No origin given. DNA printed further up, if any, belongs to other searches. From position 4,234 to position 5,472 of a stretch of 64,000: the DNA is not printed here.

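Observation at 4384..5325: T4-Pnk-like polynucleotide kinase / 3'-phosphatase in a bacterial chromosome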

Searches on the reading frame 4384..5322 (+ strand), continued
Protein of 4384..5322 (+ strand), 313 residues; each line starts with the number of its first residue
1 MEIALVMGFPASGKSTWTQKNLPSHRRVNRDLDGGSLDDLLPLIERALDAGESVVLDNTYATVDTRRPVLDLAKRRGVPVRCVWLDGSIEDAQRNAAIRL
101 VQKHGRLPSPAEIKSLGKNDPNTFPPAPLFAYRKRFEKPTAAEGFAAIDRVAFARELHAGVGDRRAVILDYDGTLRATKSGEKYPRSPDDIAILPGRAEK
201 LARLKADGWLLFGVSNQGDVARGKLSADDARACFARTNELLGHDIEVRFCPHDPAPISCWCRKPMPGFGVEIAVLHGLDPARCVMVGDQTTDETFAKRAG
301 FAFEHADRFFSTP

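Call 42: find_related_loci(query=A1, collection=metagenome_contigs, flank=10000)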
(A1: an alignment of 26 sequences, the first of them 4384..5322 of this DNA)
Query A1 (313 aa) in metagenome_contigs; peptide patterns used: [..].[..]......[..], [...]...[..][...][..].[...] (x = any residue, [..] = any of these).
560 stretches matched a pattern; 413 encode a relative of the query (tblastn E <= 1e-3); the best 80 are kept; 80 distinct loci.
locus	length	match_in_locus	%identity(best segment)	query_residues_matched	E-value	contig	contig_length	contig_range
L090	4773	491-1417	66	2-310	4e-137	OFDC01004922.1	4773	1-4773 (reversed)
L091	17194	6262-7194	64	1-310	2e-130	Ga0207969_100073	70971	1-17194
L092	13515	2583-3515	64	1-310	5e-129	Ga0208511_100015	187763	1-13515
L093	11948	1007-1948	65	1-313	2e-127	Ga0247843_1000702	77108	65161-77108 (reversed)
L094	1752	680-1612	60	1-310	8e-133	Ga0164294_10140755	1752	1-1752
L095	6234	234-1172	60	1-313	5e-123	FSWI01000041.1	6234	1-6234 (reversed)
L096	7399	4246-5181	61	1-311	7e-120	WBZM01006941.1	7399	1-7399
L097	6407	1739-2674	61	1-311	2e-116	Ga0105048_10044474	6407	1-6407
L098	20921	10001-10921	56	2-310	8e-109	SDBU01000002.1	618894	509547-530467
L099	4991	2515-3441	55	2-311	3e-105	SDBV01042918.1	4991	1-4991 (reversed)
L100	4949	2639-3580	49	2-311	4e-105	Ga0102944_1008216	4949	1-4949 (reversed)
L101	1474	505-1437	50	2-311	7e-112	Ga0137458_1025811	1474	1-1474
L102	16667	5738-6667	50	2-310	2e-103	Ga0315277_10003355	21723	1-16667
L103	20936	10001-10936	53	2-312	2e-103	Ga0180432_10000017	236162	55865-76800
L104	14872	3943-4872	50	2-310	5e-103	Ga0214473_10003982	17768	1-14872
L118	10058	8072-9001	52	2-311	5e-99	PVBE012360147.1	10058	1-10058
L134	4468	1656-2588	50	3-310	6e-96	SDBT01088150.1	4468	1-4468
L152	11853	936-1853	47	2-310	3e-92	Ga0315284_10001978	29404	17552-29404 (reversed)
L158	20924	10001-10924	47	2-311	5e-92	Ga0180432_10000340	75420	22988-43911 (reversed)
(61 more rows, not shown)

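Call 45: search_protein_families(library=pfam, proteins=[L093:264-986:+, L095:1189-2193:-, L090:2108-3214:+, L096:3683-4165:-, L097:932-2680:+, L118:6677-9019:+, L091:7329-9059:+, L091:4512-6077:+, L096:5549-6769:+, L093:2932-4107:+], max_evalue=0.001)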
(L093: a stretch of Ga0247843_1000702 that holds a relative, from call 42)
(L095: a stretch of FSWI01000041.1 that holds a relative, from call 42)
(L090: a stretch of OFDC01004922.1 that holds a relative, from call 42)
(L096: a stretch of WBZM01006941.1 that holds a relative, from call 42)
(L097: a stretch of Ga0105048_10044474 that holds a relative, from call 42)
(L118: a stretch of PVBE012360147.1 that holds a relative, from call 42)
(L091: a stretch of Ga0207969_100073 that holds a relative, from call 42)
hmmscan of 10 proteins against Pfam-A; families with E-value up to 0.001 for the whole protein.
L093:264-986:+ (241 aa): 0 families

L095:1189-2193:- (334 aa): 1 family
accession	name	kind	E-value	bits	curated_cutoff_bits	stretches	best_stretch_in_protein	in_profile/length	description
PF00762.24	Ferrochelatase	-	1.2e-82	277.9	27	1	8-310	2-315/317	Ferrochelatase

L090:2108-3214:+ (369 aa): 3 families
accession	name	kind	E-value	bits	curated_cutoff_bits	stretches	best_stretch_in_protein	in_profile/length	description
PF00107.32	ADH_zinc_N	-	1.1e-27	96.9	31.8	1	197-329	1-126/129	Zinc-binding dehydrogenase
PF08240.17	ADH_N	-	3.9e-20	72.5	23.5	1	27-155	2-102/104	Alcohol dehydrogenase GroES-like domain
PF13602.12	ADH_zinc_N_2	-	4.8e-08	34.4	27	1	246-362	15-128/134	Zinc-binding dehydrogenase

L096:3683-4165:- (160 aa): 5 families
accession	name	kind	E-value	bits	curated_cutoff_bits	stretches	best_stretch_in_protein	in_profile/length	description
PF00583.31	Acetyltransf_1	-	3.1e-15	56.9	20.7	1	35-149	9-116/116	Acetyltransferase (GNAT) family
PF13508.13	Acetyltransf_7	-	6.9e-11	42.8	27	1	62-150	3-83/84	Acetyltransferase (GNAT) domain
PF13673.13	Acetyltransf_10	-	2.7e-07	31.1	23.6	1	85-153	52-111/128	Acetyltransferase (GNAT) domain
PF08445.16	FR47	-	0.00015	22.1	22.1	1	98-152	27-80/86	FR47-like protein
PF13302.13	Acetyltransf_3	-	0.00016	22.8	25.4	1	3-150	3-138/138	Acetyltransferase (GNAT) domain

L097:932-2680:+ (583 aa): 5 families
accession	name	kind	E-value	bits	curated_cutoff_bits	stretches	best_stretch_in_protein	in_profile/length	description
PF13671.12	AAA_33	-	9.9e-14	52.3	27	1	273-372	2-121/143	AAA domain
PF13242.12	Hydrolase_like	-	7.2e-08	32.7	22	1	531-574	2-46/75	HAD-hyrolase-like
PF08645.17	PNK3P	-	1.9e-05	24.9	22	1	439-560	5-127/161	Polynucleotide kinase 3 phosphatase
PF00702.32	Hydrolase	-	3.5e-05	24.7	26.4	1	459-570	95-191/191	haloacid dehalogenase-like hydrolase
PF13419.12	HAD_2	-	0.00051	20.6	23.8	0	532-574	134-176/178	Haloacid dehalogenase-like hydrolase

L118:6677-9019:+ (781 aa): 5 families
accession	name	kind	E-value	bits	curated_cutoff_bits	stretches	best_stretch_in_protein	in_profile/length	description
PF00248.27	Aldo_ket_red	-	6.3e-36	124.4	24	1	184-389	2-203/291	Aldo/keto reductase family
PF13671.12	AAA_33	-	1.4e-11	45.4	27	1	468-569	2-122/143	AAA domain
PF00702.32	Hydrolase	-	6e-06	27.2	26.4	0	656-764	98-191/191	haloacid dehalogenase-like hydrolase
PF13242.12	Hydrolase_like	-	1.1e-05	25.6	22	1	725-765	2-43/75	HAD-hyrolase-like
PF08645.17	PNK3P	-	0.0002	21.6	22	0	634-774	5-161/161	Polynucleotide kinase 3 phosphatase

L091:7329-9059:+ (577 aa): 0 families

L091:4512-6077:+ (522 aa): 2 families
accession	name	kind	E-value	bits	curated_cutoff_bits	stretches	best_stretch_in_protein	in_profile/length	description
PF00078.32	RVT_1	-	1.8e-38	132.7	29.6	1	150-357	1-204/205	Reverse transcriptase (RNA-dependent DNA polymerase)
PF08388.16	GIIM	-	2.3e-15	56.8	23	1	378-448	3-72/80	Group II intron, maturase-specific domain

L096:5549-6769:+ (407 aa): 0 families

L093:2932-4107:+ (392 aa): 0 families

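Call 47: search_protein_families(library=pfam, proteins=[L042:12439-13080:+, L088:11997-12737:+, L158:7310-8113:+, L023:12273-13559:+, L055:7524-8147:+, L081:2932-3492:+, L074:11142-12326:-, L088:9019-9681:+, L021:5414-6535:+, L152:2089-3780:+], max_evalue=0.001)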
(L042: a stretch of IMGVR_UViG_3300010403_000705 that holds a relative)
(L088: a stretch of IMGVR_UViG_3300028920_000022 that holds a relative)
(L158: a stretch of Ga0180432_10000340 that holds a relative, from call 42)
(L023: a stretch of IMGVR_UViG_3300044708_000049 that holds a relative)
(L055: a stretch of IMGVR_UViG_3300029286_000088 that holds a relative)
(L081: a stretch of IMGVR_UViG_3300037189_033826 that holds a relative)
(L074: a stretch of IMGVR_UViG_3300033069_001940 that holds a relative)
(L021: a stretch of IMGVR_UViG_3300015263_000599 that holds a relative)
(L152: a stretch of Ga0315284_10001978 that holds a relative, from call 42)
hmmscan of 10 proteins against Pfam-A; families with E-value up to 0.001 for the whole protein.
L042:12439-13080:+ (214 aa): 2 families
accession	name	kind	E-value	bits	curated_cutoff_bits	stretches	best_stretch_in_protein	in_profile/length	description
PF13384.12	HTH_23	-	5.2e-05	23.4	24.6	1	2-29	12-39/50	Homeodomain-like domain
PF13936.12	HTH_38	-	0.00017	21.7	27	1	3-31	16-44/44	Helix-turn-helix domain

L088:11997-12737:+ (247 aa): 1 family
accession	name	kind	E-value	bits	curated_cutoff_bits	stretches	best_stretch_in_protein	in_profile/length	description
PF04446.17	Thg1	-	8.2e-30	103.8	29.2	1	9-140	2-130/130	tRNAHis guanylyltransferase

L158:7310-8113:+ (268 aa): 0 families

L023:12273-13559:+ (429 aa): 3 families
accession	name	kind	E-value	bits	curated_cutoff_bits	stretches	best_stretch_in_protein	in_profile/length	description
PF00644.27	PARP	-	2.6e-22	79.7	26.7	1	253-429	1-198/199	Poly(ADP-ribose) polymerase catalytic domain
PF05406.20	WGR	-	4.3e-06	27.2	22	1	7-72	2-75/79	WGR domain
PF02877.19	PARP_reg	-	0.00035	21.1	26.8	1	143-219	33-110/135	Poly(ADP-ribose) polymerase, regulatory domain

L055:7524-8147:+ (208 aa): 0 families

L081:2932-3492:+ (187 aa): 1 family
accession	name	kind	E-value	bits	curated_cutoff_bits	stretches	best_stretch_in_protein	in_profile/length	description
PF16473.11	Rv2179c-like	-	4.5e-10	40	27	1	9-176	3-172/177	3'-5' exoribonuclease Rv2179c-like domain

L074:11142-12326:- (394 aa): 3 families
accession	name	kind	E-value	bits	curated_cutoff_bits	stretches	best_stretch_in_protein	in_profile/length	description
PF01385.25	OrfB_IS605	-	2.2e-24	86.4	30.5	1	176-281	3-117/120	Probable transposase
PF07282.18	Cas12f1-like_TNB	-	5.9e-20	71.6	26.3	1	300-366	1-60/60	Cas12f1-like, TNB domain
PF12323.14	HTH_OrfB_IS605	-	1e-12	47.8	21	1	13-57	3-47/47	Helix-turn-helix domain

L088:9019-9681:+ (221 aa): 1 family
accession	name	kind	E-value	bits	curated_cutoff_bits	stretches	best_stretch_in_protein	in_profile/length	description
PF18765.7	Polbeta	-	1.4e-05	25.6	26.9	1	9-89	6-86/93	Polymerase beta, Nucleotidyltransferase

L021:5414-6535:+ (374 aa): 0 families

L152:2089-3780:+ (564 aa): 1 family
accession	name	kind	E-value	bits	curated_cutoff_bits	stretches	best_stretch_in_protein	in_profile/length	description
PF00004.35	AAA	-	2.2e-18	67.4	21.2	1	316-438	5-128/131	ATPase family associated with various cellular activities (AAA)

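Call 53: fold_search(model_id=the predicted structure, library=viral)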
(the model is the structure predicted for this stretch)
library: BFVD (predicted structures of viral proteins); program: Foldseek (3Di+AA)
matches with E <= 10: 1232; with E <= 0.001: 72
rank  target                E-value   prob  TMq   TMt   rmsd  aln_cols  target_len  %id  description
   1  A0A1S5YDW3            1.0e-11  1.00  0.42  0.37  19.2       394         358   15  NRK-1 [Betabaculovirus altermyunipunctae]
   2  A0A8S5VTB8            8.0e-11  1.00  0.44  0.54   2.3       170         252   21  (no name in the UniProt tables at hand)
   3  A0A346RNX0            4.2e-10  1.00  0.36  0.33  20.6       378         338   11  Nrk1 [Cryptophlebia peltastica nucleopolyhedrovirus]
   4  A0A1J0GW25            7.3e-10  1.00  0.34  0.35  18.2       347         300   18  Polynucleotide kinase [Streptomyces phage BRock]
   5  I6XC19                1.1e-09  1.00  0.43  0.37   9.2       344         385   17  PseT [Vibrio phage phi-pp2]
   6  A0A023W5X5            1.2e-09  1.00  0.34  0.36  14.6       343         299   14  Polynucleotide kinase [Serratia phage PS2]
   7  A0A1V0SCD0            1.5e-09  1.00  0.43  0.38   1.9       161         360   27  Polynucleotide phosphatase/kinase [Catovirus CTV1]
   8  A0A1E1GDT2            1.5e-09  1.00  0.38  0.19  14.3       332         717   13  (no name in the UniProt tables at hand)
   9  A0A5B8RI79            3.2e-09  1.00  0.34  0.17  14.5       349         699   12  Putative polynucleotide kinase/ligase [Iridovirus Liz-CrIV]
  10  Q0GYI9                3.6e-09  1.00  0.41  0.71   5.1       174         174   25  Histidinol-phosphatase [Plutella xylostella multiple nucleopolyhedrovirus]
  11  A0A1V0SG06            8.0e-09  1.00  0.43  0.39   2.1       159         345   20  Polynucleotide phosphatase/kinase [Hokovirus HKV1]
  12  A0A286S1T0            8.5e-09  1.00  0.33  0.32  19.3       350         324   15  Polynucleotide kinase [Arthrobacter phage Molivia]
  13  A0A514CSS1            1.8e-08  1.00  0.38  0.68   4.1       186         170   16  Polynucleotide kinase [Achromobacter phage Motura]
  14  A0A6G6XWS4            2.1e-08  1.00  0.33  0.57   6.5       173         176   18  (no name in the UniProt tables at hand)
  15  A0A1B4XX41            2.4e-08  1.00  0.34  0.31  18.5       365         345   14  Pnk [Tenacibaculum phage pT24]
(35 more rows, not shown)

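Call 63: search_protein_families(library=padloc, proteins=[window:4384-5322:+], max_evalue=0.01)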
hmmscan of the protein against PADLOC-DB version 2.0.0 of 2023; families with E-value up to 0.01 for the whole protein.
window:4384-5322:+ (313 aa): 0 families

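Call 64: search_protein_families(library=phrogs, proteins=[window:4384-5322:+, L043:12203-13135:+, L043:10001-10930:+], max_evalue=0.001)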
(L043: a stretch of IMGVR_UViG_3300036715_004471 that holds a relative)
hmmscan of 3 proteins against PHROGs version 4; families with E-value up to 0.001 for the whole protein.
window:4384-5322:+ (313 aa): 2 families
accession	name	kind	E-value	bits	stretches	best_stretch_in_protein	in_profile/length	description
phrog_505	-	other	5.5e-09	36.9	0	44-179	68-176/295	polynucleotide kinase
phrog_2071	-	other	4.4e-06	27.7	0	3-26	18-42/282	ATPase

L043:12203-13135:+ (311 aa): 7 families
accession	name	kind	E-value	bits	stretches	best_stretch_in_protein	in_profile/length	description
phrog_505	-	other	2.6e-86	290.8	1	1-311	1-295/295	polynucleotide kinase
phrog_415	-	other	1.1e-26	94.9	1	172-307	19-165/218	polynucleotide kinase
phrog_8238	-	DNA, RNA and nucleotide metabolism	9.4e-12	44.8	1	1-136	1-138/737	RNA ligase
phrog_2071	-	other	1.1e-11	46.1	1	3-101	17-114/282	ATPase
phrog_6931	-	unknown function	4.8e-11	43.5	1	3-137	186-324/343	-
phrog_4889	-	other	7.2e-05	23.2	1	204-297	45-143/339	polynucleotide kinase/phosphorylase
phrog_10255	-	other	0.00081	20.2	0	3-44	2-42/230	kinase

L043:10001-10930:+ (310 aa): 3 families
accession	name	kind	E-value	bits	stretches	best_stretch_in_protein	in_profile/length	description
phrog_505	-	other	1.4e-09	38.8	1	46-218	69-217/295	polynucleotide kinase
phrog_2071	-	other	1e-07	33.1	0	3-32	18-47/282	ATPase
phrog_6931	-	unknown function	0.00077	19.8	0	3-22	187-206/343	-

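Call 65: search_protein_representatives(alignment_id=A1)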
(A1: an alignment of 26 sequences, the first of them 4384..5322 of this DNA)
Query: 26 sequences, 313 profile positions. Proteins with E-value up to 0.001 (for the whole library): 18817; up to 1e-10: 7152; up to 1e-30: 488. The best 150 are listed.
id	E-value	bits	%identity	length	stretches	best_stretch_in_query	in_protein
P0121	2.8e-140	483.1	-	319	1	2-312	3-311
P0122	2.1e-136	470.4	-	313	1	3-311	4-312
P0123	3.3e-134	463.2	-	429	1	2-312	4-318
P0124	4.6e-125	433.1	-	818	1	2-312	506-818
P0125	5.8e-125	432.8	-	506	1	2-312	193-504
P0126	1.7e-124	431.3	-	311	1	2-311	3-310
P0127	1.1e-122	425.4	-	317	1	2-312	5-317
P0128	1.8e-120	418.1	-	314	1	2-311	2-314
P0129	6.2e-120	416.3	-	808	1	3-312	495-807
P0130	1.9e-119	414.7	-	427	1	3-312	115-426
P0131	6.5e-119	413.0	-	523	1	2-312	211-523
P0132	2.0e-118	411.3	-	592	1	2-312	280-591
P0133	2.4e-118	411.1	-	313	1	2-312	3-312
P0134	6.9e-118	409.6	-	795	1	2-312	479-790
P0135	3.1e-117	407.4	-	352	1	3-312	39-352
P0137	4.3e-116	403.7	-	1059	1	3-312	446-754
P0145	4.5e-114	397.1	-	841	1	3-312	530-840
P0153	2.1e-109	381.7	-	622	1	4-312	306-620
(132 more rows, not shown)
